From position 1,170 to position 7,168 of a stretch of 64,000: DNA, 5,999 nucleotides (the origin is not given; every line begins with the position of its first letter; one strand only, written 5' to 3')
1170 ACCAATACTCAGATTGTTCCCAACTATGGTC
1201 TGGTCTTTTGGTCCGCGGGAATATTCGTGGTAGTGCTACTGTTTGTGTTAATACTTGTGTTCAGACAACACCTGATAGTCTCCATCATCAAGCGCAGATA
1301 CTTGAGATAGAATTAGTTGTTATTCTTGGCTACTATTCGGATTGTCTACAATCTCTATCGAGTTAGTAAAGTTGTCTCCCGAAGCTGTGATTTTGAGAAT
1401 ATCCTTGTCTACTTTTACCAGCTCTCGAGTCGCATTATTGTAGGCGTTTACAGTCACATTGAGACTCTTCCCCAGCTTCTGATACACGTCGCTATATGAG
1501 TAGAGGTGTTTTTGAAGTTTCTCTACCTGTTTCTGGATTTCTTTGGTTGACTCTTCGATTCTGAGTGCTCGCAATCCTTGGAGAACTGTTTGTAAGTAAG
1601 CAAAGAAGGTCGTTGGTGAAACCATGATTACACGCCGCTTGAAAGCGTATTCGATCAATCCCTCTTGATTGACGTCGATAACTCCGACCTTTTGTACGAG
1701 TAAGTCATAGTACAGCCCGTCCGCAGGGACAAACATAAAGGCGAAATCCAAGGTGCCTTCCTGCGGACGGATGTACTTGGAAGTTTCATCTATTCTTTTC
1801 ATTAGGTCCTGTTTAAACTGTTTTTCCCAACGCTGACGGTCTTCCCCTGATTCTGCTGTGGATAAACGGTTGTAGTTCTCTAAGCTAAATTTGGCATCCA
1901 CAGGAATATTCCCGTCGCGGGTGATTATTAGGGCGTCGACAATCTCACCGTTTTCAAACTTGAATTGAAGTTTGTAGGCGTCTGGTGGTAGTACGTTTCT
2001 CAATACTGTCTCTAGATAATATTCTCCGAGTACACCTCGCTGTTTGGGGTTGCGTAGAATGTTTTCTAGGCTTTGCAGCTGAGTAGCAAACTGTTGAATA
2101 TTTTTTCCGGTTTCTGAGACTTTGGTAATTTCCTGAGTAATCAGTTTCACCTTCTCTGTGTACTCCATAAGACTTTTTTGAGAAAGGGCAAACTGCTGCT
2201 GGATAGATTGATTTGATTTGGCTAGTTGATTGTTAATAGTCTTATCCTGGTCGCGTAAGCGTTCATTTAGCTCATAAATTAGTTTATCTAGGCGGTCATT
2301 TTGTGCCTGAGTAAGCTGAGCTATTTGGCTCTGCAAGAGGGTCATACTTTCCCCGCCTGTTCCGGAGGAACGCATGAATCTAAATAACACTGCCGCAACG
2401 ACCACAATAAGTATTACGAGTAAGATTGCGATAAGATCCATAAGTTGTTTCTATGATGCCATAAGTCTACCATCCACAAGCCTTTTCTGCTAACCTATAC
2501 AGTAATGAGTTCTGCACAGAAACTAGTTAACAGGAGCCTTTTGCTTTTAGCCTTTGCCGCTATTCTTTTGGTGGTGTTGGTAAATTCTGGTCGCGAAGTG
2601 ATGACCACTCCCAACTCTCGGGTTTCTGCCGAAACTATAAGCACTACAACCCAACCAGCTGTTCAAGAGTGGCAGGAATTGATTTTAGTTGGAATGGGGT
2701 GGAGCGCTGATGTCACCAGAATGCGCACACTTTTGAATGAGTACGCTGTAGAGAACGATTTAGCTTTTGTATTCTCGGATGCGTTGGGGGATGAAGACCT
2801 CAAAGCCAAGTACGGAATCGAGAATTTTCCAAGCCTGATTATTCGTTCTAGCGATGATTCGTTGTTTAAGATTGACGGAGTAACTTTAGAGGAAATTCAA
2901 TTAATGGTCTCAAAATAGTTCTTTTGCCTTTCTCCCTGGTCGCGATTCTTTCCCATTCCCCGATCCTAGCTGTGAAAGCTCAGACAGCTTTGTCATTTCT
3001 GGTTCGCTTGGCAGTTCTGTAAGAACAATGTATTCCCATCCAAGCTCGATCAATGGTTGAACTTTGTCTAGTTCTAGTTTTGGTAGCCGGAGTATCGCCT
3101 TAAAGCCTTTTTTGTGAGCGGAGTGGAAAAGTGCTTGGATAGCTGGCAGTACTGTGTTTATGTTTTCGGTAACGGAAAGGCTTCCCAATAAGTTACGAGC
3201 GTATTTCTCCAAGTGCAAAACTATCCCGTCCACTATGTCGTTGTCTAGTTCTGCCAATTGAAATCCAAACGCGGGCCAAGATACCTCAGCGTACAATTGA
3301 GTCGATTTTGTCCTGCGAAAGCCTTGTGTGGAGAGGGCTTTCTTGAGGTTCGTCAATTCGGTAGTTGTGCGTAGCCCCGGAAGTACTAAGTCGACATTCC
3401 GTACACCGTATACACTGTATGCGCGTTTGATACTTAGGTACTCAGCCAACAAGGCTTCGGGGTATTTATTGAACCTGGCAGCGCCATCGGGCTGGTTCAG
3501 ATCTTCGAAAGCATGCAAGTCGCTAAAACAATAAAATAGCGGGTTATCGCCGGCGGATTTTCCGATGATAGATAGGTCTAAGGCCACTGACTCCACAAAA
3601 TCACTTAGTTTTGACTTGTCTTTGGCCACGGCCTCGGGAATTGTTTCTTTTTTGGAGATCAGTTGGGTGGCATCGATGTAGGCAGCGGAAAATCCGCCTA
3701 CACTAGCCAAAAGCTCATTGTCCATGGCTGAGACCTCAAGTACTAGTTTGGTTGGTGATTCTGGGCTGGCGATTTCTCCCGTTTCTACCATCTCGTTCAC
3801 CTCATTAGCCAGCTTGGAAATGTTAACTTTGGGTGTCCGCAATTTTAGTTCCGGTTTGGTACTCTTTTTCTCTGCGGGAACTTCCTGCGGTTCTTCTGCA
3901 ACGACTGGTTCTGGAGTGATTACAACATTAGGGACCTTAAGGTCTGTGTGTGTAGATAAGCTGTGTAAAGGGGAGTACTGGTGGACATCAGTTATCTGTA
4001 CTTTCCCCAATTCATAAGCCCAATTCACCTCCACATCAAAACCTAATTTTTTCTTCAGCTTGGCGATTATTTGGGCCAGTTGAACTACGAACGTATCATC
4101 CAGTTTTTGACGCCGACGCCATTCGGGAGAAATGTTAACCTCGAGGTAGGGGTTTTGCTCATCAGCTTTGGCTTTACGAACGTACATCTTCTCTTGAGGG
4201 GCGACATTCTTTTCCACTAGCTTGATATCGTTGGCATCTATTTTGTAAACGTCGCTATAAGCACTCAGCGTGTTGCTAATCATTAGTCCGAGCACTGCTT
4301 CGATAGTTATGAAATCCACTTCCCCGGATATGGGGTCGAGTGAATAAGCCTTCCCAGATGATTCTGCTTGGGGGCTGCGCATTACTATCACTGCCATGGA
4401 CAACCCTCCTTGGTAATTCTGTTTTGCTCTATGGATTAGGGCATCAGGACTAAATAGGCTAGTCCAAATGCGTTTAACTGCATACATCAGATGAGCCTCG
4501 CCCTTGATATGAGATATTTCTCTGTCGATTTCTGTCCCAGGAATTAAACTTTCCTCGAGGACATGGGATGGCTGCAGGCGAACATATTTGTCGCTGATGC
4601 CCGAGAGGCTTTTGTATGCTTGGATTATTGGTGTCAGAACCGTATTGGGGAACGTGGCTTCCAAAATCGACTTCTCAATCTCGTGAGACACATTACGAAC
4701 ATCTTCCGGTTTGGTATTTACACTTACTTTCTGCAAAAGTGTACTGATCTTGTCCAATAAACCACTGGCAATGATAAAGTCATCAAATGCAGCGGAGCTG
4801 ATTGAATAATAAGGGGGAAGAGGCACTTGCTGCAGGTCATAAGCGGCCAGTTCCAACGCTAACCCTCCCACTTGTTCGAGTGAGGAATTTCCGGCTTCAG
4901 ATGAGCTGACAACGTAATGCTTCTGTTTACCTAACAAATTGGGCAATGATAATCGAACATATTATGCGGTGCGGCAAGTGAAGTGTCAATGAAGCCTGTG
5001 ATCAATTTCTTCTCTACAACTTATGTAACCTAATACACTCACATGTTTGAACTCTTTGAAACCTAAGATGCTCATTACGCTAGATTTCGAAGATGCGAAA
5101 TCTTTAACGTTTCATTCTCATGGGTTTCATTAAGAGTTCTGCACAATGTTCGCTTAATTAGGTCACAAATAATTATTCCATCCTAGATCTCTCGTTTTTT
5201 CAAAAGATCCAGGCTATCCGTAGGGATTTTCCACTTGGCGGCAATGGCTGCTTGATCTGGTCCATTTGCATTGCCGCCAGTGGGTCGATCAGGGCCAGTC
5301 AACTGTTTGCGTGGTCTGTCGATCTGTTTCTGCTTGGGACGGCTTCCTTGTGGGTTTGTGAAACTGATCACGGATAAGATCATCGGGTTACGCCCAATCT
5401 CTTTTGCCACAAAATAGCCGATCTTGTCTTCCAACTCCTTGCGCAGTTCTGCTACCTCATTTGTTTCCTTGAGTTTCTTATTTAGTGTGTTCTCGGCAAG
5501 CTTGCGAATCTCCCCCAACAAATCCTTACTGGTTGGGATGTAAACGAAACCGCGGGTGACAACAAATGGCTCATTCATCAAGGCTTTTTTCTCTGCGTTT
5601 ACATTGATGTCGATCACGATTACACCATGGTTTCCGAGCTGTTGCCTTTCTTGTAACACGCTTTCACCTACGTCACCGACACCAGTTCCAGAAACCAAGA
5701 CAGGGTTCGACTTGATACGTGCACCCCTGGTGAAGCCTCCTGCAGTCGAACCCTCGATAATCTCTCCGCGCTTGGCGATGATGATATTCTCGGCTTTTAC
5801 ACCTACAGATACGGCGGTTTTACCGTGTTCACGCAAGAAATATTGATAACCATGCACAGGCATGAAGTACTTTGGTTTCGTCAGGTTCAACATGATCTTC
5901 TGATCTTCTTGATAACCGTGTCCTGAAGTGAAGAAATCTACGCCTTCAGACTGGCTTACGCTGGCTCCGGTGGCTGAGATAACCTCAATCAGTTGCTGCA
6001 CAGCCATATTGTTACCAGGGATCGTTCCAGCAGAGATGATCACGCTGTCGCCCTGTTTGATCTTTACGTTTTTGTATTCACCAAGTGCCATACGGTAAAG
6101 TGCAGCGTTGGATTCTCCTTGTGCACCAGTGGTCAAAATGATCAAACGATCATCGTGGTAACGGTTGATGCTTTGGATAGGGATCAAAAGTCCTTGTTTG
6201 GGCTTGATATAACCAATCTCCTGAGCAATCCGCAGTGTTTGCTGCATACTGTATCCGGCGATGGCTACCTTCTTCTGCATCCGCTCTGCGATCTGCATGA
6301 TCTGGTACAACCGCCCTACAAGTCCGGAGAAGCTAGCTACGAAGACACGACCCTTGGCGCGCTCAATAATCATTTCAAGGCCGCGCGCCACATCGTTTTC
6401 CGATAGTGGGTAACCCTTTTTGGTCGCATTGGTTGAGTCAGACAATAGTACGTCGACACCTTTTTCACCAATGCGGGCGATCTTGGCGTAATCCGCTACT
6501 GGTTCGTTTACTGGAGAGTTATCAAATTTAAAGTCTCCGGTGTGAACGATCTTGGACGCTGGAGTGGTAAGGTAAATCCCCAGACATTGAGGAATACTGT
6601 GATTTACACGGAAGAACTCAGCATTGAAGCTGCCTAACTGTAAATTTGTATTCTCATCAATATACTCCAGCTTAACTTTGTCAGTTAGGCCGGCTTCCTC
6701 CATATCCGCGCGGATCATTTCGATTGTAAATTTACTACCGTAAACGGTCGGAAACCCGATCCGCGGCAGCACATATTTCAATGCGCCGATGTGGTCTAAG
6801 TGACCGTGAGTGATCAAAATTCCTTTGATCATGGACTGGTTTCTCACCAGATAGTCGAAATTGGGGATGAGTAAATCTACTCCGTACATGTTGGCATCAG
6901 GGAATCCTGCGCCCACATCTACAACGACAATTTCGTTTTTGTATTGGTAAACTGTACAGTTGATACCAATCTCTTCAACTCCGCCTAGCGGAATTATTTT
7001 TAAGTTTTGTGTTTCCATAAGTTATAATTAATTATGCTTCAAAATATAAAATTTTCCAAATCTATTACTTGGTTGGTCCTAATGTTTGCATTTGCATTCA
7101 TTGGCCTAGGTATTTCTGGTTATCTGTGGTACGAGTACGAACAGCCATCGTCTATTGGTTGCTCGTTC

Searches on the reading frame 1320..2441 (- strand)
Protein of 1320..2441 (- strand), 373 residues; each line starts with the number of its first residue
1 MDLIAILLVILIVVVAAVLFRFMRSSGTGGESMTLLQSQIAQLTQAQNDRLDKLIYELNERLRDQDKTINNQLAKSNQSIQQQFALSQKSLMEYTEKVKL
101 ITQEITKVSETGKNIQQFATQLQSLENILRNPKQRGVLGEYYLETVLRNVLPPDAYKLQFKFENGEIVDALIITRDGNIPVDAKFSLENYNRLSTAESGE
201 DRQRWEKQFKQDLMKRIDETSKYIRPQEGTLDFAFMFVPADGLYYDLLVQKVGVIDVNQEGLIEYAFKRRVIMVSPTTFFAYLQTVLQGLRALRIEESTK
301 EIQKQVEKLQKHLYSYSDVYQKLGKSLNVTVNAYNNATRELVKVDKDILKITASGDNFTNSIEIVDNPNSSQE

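Call 56: search_protein_families(library=pfam, proteins=[window:1320-2441:-])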
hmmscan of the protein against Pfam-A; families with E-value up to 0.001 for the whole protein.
window:1320-2441:- (373 aa): 1 family
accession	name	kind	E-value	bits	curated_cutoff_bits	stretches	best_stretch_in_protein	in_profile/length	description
PF02646.22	RmuC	-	3.1e-51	174.6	26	1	76-342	6-271/291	RmuC family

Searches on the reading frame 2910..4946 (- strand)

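Call 56: search_protein_families(library=pfam, proteins=[window:2910-4946:-])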
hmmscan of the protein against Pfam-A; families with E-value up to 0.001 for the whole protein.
window:2910-4946:- (678 aa): 1 family
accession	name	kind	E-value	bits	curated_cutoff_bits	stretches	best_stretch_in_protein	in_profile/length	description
PF01326.24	PPDK_N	-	2.5e-34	119.5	27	1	24-315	2-300/328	Pyruvate phosphate dikinase, AMP/ATP-binding domain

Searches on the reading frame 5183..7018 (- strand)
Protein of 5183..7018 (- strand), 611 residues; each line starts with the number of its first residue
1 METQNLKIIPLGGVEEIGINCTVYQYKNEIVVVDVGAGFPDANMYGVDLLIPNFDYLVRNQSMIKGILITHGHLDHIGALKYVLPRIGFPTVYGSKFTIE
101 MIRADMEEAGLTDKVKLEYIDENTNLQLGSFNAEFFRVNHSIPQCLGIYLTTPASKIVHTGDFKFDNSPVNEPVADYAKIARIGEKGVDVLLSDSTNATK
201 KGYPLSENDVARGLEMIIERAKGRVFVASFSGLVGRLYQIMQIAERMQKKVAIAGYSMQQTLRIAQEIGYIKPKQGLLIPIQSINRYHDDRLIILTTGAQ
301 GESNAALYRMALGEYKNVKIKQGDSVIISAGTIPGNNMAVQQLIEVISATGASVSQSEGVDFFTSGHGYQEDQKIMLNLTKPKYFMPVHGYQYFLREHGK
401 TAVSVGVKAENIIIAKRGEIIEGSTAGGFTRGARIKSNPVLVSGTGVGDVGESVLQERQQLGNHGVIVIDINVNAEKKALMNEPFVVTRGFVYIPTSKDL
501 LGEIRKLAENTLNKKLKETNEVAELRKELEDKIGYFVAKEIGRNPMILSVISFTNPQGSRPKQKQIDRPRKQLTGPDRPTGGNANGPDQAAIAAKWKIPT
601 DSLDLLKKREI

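Call 56: search_protein_families(library=pfam, proteins=[window:5183-7018:-])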
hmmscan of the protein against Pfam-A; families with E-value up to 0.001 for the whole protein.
window:5183-7018:- (611 aa): 5 families
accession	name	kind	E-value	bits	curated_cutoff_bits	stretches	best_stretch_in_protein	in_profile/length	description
PF22505.1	RNase_J_b_CASP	-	3e-39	134.1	27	1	222-345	1-124/126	Ribonuclease J, beta-CASP domain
PF17770.6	RNase_J_C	-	3.1e-20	73.5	23.8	1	454-552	1-100/102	Ribonuclease J C-terminal domain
PF00753.33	Lactamase_B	-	2.1e-14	54.4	22.7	1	18-174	5-161/196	Metallo-beta-lactamase superfamily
PF12706.13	Lactamase_B_2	-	1.4e-10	41.6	27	1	62-165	29-146/200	Beta-lactamase superfamily domain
PF07521.17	RMMBL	-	3.2e-05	24.3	21.6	1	364-402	14-52/63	Zn-dependent metallo-hydrolase RNA specificity domain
